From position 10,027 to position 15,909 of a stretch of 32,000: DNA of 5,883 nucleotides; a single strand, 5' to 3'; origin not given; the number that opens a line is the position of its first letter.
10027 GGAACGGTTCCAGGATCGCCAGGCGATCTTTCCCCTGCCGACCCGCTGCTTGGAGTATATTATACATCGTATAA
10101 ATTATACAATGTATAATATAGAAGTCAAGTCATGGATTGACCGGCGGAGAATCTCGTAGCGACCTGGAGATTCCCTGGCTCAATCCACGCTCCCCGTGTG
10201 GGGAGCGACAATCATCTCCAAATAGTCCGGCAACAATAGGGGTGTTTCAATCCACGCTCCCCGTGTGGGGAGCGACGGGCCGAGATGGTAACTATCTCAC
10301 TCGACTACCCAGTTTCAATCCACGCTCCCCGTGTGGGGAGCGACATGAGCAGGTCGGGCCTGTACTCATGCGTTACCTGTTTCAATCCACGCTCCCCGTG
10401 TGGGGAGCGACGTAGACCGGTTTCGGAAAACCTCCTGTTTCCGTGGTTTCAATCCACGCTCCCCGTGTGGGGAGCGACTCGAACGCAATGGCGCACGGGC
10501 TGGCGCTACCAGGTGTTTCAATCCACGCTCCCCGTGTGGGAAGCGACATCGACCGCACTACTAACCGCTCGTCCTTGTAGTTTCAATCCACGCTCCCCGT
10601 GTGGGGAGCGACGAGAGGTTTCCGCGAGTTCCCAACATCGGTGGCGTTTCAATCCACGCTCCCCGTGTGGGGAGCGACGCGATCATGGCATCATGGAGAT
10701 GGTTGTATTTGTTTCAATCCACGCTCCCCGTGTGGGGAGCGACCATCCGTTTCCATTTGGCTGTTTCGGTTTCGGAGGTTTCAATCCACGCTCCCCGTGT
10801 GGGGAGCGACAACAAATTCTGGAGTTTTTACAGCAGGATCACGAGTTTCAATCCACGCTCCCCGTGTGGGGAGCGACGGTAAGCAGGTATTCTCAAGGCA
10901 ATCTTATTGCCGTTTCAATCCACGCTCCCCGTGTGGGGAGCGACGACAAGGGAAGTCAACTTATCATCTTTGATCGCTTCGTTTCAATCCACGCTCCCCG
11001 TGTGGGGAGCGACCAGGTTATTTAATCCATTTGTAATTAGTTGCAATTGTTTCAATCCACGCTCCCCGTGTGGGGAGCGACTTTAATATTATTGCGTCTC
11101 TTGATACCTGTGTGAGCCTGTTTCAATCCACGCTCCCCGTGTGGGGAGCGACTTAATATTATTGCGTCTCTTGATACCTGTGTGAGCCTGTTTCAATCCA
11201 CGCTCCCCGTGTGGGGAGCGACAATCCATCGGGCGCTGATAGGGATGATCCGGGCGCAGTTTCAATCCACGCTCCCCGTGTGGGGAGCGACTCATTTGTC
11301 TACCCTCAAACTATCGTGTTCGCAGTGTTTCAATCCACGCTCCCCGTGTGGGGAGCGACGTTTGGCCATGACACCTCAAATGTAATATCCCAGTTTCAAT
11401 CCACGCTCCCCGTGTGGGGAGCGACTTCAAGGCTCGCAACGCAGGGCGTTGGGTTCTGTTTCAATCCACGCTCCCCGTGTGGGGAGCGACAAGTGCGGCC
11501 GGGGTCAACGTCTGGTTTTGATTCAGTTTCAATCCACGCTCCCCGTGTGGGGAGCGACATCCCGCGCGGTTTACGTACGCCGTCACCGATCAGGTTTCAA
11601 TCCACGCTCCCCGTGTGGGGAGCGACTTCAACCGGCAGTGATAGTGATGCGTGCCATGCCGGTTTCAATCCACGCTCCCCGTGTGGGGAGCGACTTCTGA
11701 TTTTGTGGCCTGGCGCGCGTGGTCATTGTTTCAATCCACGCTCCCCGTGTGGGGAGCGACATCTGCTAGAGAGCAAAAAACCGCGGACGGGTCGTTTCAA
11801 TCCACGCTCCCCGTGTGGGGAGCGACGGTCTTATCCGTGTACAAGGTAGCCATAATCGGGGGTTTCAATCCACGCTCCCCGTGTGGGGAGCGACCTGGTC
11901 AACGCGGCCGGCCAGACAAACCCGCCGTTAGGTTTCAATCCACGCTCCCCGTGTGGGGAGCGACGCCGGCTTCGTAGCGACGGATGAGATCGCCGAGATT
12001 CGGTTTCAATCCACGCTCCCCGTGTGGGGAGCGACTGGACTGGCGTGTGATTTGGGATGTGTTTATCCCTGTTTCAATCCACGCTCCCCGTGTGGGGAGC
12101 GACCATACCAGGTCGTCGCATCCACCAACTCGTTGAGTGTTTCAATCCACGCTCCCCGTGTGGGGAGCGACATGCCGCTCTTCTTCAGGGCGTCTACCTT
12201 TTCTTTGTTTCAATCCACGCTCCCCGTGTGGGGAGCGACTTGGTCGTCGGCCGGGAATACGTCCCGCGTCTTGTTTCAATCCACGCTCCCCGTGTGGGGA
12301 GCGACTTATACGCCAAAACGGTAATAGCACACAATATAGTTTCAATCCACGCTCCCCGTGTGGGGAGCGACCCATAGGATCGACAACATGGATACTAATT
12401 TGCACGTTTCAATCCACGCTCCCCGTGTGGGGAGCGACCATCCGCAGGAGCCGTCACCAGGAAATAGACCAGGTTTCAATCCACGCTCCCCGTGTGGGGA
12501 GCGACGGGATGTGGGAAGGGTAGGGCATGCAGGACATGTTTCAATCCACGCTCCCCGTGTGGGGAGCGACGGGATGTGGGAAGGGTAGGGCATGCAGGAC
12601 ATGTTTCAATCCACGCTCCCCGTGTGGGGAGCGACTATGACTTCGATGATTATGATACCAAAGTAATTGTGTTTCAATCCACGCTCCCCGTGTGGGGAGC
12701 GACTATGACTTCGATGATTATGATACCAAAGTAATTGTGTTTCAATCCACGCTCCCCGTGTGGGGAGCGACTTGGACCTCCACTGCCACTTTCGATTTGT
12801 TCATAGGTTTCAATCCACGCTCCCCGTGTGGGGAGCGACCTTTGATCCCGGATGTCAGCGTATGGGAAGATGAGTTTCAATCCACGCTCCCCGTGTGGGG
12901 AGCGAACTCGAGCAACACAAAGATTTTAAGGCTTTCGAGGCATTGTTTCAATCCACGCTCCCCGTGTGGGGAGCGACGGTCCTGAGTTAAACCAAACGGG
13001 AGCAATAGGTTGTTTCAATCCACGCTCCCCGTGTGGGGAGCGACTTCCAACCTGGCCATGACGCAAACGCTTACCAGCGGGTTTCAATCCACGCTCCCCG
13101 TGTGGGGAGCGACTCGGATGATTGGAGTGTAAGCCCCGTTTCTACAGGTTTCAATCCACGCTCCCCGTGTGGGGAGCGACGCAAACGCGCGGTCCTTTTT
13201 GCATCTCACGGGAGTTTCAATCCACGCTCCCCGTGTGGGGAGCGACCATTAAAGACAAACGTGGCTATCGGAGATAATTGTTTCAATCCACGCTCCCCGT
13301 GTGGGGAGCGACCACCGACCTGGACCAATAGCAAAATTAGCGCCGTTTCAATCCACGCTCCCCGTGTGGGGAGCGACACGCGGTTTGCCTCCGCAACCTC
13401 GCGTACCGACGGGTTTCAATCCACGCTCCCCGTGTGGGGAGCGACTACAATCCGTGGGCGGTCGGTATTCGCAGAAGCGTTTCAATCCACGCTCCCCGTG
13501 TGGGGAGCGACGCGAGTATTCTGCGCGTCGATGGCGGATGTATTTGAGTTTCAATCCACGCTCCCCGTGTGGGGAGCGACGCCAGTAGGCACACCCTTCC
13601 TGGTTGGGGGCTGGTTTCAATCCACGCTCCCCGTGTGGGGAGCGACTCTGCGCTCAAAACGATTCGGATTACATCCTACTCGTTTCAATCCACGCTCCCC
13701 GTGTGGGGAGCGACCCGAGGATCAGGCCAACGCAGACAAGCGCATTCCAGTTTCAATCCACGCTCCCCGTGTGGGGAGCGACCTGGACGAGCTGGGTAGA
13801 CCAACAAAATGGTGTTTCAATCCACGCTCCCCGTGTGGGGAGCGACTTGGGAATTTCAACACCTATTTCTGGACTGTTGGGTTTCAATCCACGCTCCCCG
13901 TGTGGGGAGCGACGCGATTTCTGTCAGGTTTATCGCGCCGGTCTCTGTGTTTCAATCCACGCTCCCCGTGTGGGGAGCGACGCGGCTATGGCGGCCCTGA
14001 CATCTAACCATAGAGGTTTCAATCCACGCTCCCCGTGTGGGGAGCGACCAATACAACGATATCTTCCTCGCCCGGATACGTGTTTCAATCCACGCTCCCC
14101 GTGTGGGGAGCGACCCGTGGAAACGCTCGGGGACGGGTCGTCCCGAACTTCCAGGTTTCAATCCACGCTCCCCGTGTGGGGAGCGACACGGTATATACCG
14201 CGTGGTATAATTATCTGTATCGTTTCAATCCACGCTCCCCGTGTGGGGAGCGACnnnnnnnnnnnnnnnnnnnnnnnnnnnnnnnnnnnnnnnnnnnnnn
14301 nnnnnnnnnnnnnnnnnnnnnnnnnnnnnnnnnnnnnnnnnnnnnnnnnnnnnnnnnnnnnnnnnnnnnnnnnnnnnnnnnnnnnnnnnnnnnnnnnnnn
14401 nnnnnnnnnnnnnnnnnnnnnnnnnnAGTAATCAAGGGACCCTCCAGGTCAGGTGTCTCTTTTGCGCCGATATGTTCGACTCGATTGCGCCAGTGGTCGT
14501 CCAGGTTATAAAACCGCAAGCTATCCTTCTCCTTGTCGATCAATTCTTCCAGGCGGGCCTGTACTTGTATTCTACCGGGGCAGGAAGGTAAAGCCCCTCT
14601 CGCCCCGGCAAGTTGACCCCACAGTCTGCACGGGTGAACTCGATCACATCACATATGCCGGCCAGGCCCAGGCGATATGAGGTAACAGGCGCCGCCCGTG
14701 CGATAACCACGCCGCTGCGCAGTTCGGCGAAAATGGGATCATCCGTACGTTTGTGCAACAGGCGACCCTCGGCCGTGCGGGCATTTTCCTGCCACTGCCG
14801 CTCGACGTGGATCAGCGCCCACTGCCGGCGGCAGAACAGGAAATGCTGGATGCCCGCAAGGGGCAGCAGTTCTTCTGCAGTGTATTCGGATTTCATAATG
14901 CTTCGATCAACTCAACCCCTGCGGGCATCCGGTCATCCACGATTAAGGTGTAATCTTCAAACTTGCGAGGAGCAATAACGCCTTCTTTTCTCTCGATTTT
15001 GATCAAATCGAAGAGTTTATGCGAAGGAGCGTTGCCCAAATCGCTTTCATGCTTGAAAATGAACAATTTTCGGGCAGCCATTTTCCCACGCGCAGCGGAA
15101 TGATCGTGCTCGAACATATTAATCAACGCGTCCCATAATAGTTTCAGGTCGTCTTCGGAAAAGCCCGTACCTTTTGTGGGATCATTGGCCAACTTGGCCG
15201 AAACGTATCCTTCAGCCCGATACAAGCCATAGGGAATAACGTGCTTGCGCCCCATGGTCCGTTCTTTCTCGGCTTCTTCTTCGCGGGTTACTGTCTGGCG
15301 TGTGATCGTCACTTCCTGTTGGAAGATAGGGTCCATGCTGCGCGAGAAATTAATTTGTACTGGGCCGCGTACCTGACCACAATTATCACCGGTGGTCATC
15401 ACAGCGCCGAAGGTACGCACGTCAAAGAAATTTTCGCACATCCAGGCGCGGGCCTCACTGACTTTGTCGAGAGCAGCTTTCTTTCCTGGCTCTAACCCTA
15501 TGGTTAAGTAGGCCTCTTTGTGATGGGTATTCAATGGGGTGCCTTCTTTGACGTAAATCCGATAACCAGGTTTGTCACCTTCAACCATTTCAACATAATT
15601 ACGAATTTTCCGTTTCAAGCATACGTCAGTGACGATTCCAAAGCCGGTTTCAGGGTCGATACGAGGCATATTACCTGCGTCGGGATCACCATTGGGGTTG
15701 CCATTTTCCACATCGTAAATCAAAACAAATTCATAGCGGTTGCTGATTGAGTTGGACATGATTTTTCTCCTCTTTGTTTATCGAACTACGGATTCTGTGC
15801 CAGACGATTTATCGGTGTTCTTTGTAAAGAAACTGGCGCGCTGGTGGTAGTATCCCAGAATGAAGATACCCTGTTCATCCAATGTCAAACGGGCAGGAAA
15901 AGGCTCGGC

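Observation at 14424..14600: Adaptation module deleted: cas4 5' half fused to the cas2 3' end, with cas1 missing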

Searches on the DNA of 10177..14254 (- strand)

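Call 27: search_dna_similar(query=window:10177-14254:-, collection=phages, mode=near, max_evalue=0.01)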
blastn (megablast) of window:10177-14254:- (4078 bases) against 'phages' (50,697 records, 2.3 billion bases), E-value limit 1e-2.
No match.
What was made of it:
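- Tried and rejected: The whole array against 50,697 phage records found nothing (call 27).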

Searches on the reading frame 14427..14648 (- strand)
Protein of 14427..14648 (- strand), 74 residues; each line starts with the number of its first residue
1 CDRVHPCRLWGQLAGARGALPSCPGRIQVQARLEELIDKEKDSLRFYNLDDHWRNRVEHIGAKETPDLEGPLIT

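Call 7: search_protein_families(library=ncbifam, proteins=[window:14427-14648:-], max_evalue=1)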
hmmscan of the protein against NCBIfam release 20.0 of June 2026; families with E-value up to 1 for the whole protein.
seq(74 aa): 2 families
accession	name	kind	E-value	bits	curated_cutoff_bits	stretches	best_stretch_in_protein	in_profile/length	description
TIGR01573.1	cas2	equivalog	0.045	14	24.5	1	29-67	51-88/96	CRISPR-associated endonuclease Cas2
NF047606.1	LIC11177_fam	equivalog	0.065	13.8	190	1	31-64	59-92/154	LIC11177 family protein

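Call 8: search_protein_families(library=pfam, proteins=[window:14427-14648:-], max_evalue=1)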
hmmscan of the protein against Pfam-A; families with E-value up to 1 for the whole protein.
seq(74 aa): 1 family
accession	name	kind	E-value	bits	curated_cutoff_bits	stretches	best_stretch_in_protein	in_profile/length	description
PF09827.14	CRISPR_Cas2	-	9e-05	23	23.8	1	28-56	45-73/74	CRISPR associated protein Cas2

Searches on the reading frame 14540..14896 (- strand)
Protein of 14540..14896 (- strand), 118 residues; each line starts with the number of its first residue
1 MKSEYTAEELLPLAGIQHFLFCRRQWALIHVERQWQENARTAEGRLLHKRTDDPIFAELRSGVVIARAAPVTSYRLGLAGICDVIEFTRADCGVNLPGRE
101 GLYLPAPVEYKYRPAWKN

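Call 7: search_protein_families(library=ncbifam, proteins=[window:14543-14896:-], max_evalue=1)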
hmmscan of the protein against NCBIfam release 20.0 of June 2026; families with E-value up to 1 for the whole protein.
seq(118 aa): 2 families
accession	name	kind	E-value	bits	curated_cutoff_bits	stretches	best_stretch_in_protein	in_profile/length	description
TIGR00372.1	cas4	equivalog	1.8e-09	37.7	65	1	15-111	5-88/180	CRISPR-associated protein Cas4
NF049935.1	cas4g_cas1g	exception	7.2e-09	34.6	560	1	10-88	1-85/546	CRISPR-associated endonuclease Cas4g/Cas1g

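Call 8: search_protein_families(library=pfam, proteins=[window:14543-14896:-], max_evalue=1)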
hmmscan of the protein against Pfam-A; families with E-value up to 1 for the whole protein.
seq(118 aa): 1 family
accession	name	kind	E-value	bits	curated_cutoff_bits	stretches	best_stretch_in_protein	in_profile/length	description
PF01930.23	Cas_Cas4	-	0.00038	21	22.7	1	15-52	4-42/160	Domain of unknown function DUF83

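Call 13: find_encoding_contigs(protein=window:14540-14896:-, flank=10000, max_places=10)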
Protein window:14540-14896:- (118 aa): no gene with exactly this product is on record in the collection.

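Call 14: find_homologous_proteins(query=window:14543-14896:-)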
Query seq(118 aa) (118 aa): 260 proteins with E <= 0.001 among 274 candidates; the best 120 are listed.
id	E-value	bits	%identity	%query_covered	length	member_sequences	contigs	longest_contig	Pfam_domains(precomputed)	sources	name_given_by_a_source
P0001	1.6e-53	198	77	94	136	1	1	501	PF01930.24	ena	-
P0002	2.9e-52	194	77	94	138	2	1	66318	-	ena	-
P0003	1.9e-51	191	73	94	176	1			PF01930.24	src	-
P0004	4.6e-51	190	73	94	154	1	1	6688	PF01930.24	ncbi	-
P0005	6.6e-51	189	75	94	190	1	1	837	PF01930.24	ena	-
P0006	8.7e-51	189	75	91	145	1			-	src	-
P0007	7.0e-50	186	72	94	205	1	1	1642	PF01930.24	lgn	-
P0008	1.1e-49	185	70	94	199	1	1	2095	PF01930.24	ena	-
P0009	4.0e-49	183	70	94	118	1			-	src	-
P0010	5.2e-49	183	76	94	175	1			PF01930.24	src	-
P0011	1.2e-48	182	70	94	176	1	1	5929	PF01930.24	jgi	jgi:CRISPR-associated exonuclease Cas4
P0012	1.4e-48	182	71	94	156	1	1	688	PF01930.24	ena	-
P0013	3.5e-48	180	69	92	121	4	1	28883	-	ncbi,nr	ncbi:MAG: Dna2/Cas4 domain-containing protein, partial [Anaerolineales bacterium]|nr:Dna2/Cas4 domai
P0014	5.1e-48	180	72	93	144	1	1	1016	PF01930.24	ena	-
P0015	7.5e-48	179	68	94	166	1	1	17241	PF01930.24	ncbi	ncbi:MAG: CRISPR-associated protein Cas4, partial [Anaerolineae bacterium UTCFX2]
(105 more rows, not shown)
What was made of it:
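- Coverage stops at 94%, which is residue 111 (call 14).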

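Call 19: find_related_loci(query=window:14564-14896:-, collection=metagenome_contigs, flank=6000)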
Query seq(111 aa) (111 aa) in metagenome_contigs; peptide patterns used: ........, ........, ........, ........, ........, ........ (x = any residue, [..] = any of these).
418 stretches matched a pattern; 119 encode a relative of the query (tblastn E <= 1e-3); the best 80 are kept; 80 distinct loci.
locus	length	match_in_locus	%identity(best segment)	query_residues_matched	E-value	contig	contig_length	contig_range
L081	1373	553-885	78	1-111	2e-63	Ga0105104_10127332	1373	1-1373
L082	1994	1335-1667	77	1-111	7e-61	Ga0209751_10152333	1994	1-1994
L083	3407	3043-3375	76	1-111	2e-59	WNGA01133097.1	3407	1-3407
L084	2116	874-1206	76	1-111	2e-60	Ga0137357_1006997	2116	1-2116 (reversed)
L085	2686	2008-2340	78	1-111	6e-60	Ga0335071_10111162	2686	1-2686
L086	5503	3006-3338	77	1-111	1e-59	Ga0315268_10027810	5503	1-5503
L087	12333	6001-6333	76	1-111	1e-59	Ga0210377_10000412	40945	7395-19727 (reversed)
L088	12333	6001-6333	77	1-111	2e-59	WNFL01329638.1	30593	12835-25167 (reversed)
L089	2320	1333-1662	78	2-111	5e-60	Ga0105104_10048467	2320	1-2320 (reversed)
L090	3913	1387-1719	76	1-111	2e-59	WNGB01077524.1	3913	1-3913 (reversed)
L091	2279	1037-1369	77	1-111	5e-60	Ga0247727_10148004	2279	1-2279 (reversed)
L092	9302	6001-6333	76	1-111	8e-59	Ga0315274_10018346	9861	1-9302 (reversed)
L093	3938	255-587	77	1-111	5e-59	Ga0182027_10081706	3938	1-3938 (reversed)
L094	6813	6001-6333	76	1-111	7e-59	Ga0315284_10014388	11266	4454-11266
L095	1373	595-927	76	1-111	2e-61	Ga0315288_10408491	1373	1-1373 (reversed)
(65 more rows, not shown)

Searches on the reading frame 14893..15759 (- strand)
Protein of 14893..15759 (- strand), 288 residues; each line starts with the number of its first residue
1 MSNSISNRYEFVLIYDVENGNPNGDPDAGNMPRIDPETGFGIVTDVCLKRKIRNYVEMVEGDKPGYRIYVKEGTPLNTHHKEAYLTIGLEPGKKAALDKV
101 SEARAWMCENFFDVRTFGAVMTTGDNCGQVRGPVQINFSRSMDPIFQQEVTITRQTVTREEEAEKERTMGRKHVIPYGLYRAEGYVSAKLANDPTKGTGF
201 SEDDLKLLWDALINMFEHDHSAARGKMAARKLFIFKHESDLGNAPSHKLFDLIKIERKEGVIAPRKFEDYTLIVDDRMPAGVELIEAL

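Call 7: search_protein_families(library=ncbifam, proteins=[window:14893-15759:-], max_evalue=1)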
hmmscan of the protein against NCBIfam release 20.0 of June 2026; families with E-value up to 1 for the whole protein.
window:14893-15759:- (288 aa): 4 families
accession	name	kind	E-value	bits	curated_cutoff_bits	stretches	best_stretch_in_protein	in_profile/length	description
TIGR02589.1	cas_Csd2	exception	2.5e-107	358.5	182.25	1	8-285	1-282/284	type I-C CRISPR-associated protein Cas7/Csd2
TIGR01595.1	cas_CT1132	subfamily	5.1e-80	268.9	125.8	1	6-274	2-267/268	CRISPR-associated protein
TIGR02590.1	cas_Csh2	exception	8.3e-30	104.2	171.55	1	8-222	1-207/286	type I-B CRISPR-associated protein Cas7/Csh2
TIGR00424.1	APS_reduc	equivalog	0.16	10.5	553.2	1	72-149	275-352/464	5'-adenylylsulfate reductase, thioredoxin-independent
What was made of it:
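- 14893..15759 (-): cas7/csd2 (288 aa), intact. TIGR02589 E 2.5e-107, covering 1-282 of 284 (call 7).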

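Call 8: search_protein_families(library=pfam, proteins=[window:14893-15759:-], max_evalue=1)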
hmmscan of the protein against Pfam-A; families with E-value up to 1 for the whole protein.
window:14893-15759:- (288 aa): 1 family
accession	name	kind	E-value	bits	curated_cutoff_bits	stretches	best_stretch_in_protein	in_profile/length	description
PF05107.17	Cas_Cas7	-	1.6e-111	372.3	33.2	1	7-274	1-248/249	CRISPR-associated protein Cas7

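Call 10: find_related_loci(query=window:14893-15759:-, collection=genome_contigs, flank=10000)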
Query window:14893-15759:- (288 aa) in genome_contigs; peptide patterns used: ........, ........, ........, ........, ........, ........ (x = any residue, [..] = any of these).
562 stretches matched a pattern; 357 encode a relative of the query (tblastn E <= 1e-3); the best 80 are kept; 80 distinct loci.
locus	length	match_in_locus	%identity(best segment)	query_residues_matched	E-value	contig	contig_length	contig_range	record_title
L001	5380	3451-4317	80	1-288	4e-169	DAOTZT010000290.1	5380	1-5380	MAG TPA_asm: Anaerolineales bacterium isolate H6_556 k131_405792, whole genome shotgun sequence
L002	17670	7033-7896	78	1-288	1e-165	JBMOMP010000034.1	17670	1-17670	MAG: Chloroflexota bacterium isolate Betzabe_MAG053 MAG053_34, whole genome shotgun sequence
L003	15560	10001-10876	78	1-288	2e-162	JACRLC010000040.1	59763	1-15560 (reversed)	MAG: Chloroflexi bacterium isolate NC_groundwater_1871_Pr3_B-0.1um_54_18 SR2-18-B1_coassembly_168260, whole genome shotg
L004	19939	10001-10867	80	1-288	2e-162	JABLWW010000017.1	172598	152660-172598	MAG: Anaerolineae bacterium isolate Ch10 contig17, whole genome shotgun sequence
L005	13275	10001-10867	79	1-288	3e-162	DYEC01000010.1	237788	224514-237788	MAG TPA_asm: Anaerolinea sp. isolate Tomsk_49_42 Tomsk_k141_35682, whole genome shotgun sequence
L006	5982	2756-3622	79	1-288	3e-161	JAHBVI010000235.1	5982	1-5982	MAG: Anaerolineae bacterium isolate ACE_CHL11 CHL11_235, whole genome shotgun sequence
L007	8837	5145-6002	78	4-288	1e-159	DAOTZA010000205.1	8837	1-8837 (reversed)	MAG TPA_asm: Anaerolineales bacterium isolate H38_463 k137_1971867, whole genome shotgun sequence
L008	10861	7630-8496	78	1-288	7e-159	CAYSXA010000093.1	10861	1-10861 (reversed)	MAG TPA_asm: uncultured Anaerolineaceae bacterium isolate binchicken_co64_138 genome assembly, contig: NODE_4487_length_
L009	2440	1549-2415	79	1-288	4e-168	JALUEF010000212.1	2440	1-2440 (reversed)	MAG: Anaerolineales bacterium isolate S143_metabat1_scaf2bin.026 S143_NODE_61393_length_2440_cov_2.242110, whole genome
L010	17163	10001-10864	79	1-288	2e-157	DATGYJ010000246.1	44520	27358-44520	MAG TPA_asm: Anaerolineales bacterium isolate SMAG_U10632 k141_25301, whole genome shotgun sequence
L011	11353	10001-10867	78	1-288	4e-157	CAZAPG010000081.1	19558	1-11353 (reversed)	MAG TPA_asm: uncultured Caldilineaceae bacterium isolate binchicken_co350_69 genome assembly, contig: NODE_3416_length_1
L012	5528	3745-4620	79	1-288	3e-158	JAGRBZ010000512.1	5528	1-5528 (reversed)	MAG: Anaerolineae bacterium isolate HKST-UBA12 NODE_513_length_5528_cov_10.072464, whole genome shotgun sequence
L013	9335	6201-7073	77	1-288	6e-157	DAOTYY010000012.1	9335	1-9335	MAG TPA_asm: Anaerolineaceae bacterium isolate H34_448 k137_570164, whole genome shotgun sequence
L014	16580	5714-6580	76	1-288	2e-155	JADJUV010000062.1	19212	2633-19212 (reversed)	MAG: Candidatus Trichofilum aggregatum isolate Hirt_MAXAC.142 tig00038071-10-193880, whole genome shotgun sequence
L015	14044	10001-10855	77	1-286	4e-154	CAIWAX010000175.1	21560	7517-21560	MAG: uncultured Anaerolineae bacterium isolate Umea3p4_bin-0630 genome assembly, contig: bin-0630:175/496, whole genome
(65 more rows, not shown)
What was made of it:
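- Tried and rejected: I tried an exact-protein look-up (call 13), the 5.8-billion-protein search (call 14), a GTDB genome scan (call 10) and a JGI metagenome scan (call 19).
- Relatives are nearly all metagenome-assembled genomes, so the window probably is one too (call 10).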
